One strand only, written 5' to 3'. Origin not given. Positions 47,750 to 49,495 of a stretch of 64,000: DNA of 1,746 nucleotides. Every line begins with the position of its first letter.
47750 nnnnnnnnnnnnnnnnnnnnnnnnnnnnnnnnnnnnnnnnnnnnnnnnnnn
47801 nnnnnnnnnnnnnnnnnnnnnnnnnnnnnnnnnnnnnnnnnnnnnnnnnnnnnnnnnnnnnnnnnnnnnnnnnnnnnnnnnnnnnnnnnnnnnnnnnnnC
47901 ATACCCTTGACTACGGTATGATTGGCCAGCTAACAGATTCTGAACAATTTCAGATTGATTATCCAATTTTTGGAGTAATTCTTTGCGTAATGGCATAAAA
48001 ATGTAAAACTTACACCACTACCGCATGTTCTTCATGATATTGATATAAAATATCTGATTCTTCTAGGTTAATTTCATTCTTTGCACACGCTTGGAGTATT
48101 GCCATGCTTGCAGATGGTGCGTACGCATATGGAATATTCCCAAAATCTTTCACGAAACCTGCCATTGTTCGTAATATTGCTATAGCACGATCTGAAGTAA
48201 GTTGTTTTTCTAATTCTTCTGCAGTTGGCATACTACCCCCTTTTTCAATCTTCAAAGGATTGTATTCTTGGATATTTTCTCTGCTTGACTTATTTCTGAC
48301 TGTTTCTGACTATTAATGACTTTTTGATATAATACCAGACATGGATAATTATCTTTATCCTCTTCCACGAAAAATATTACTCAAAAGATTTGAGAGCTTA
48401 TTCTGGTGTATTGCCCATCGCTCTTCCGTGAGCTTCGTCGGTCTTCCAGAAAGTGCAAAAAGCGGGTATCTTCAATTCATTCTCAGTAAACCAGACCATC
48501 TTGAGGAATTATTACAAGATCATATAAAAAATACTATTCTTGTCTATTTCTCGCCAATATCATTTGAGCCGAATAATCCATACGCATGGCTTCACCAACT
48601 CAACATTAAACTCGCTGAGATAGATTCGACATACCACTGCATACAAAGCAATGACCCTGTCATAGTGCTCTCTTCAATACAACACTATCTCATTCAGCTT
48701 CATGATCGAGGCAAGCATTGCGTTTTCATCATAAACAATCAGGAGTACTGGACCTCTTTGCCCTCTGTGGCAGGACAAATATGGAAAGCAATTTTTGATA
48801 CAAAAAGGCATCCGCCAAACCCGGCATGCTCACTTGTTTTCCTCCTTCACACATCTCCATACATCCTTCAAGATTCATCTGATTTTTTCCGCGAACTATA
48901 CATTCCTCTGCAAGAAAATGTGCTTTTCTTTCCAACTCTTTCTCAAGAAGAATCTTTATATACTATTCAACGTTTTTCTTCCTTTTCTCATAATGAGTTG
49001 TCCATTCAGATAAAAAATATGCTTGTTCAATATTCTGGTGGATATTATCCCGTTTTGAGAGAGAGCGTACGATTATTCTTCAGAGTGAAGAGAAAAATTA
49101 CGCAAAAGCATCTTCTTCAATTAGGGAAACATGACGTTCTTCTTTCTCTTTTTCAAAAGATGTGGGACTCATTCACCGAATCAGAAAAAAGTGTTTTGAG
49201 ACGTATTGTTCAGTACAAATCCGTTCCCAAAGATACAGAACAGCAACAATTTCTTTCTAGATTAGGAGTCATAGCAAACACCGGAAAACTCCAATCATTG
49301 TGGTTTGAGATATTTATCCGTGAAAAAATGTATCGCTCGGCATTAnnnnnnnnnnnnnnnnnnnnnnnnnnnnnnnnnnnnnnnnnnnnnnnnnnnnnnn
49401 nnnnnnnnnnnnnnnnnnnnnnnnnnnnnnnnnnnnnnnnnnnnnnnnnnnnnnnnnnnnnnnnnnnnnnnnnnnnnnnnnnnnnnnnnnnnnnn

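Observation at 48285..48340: Four TGACT direct repeats at 10-11 bp phasing on the promoter of the winged-helix gene; possible autoregulation and a leaderless start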

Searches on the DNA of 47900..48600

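Call 72: search_rna_families(source=window, start=47900, end=48600, threshold=evalue, max_evalue=1)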
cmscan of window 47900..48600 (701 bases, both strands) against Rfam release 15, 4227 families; matches with E-value up to 1: 1.
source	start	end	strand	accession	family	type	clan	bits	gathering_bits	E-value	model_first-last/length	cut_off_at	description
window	48380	48531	-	RF02070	STnc300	Gene; sRNA;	-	24.1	80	0.87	1-159/159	no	Salmonella enterica sRNA STnc300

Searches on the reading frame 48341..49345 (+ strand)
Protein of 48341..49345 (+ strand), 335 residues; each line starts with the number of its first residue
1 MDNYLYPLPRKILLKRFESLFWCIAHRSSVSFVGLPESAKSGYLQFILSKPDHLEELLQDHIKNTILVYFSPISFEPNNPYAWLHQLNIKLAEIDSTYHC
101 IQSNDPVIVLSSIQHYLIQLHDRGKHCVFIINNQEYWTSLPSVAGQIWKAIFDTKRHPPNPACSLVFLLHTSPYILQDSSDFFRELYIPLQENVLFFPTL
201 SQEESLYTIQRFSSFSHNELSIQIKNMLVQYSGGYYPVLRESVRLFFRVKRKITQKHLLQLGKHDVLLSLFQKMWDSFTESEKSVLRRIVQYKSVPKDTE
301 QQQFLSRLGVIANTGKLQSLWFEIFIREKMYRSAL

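Call 75: search_protein_representatives(protein=window:48341-49345:+)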
Query: 335 residues. Proteins with E-value up to 0.001 (for the whole library): 69; up to 1e-10: 25; up to 1e-30: 7. The best 69 are listed.
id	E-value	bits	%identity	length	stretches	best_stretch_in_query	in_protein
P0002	6.5e-166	568.1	74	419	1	1-335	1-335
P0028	1.2e-75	271.5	41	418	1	2-333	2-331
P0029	1.9e-63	231.3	42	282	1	1-265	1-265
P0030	3.7e-47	177.8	33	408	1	1-333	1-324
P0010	2.8e-41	158.5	32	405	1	6-278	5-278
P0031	2.8e-38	148.6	33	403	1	1-319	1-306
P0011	3.4e-32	128.7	29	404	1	6-329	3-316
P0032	3.4e-30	122.1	31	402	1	6-245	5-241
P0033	5.9e-30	121.3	30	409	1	2-327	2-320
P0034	4.3e-29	118.5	33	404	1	5-326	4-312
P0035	6.9e-27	111.2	31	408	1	2-242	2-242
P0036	1.5e-20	90.4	42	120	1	2-117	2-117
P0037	1.6e-17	80.4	29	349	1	1-323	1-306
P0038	7.8e-15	71.6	29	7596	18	221-283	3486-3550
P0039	1.4e-14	70.8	28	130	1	95-215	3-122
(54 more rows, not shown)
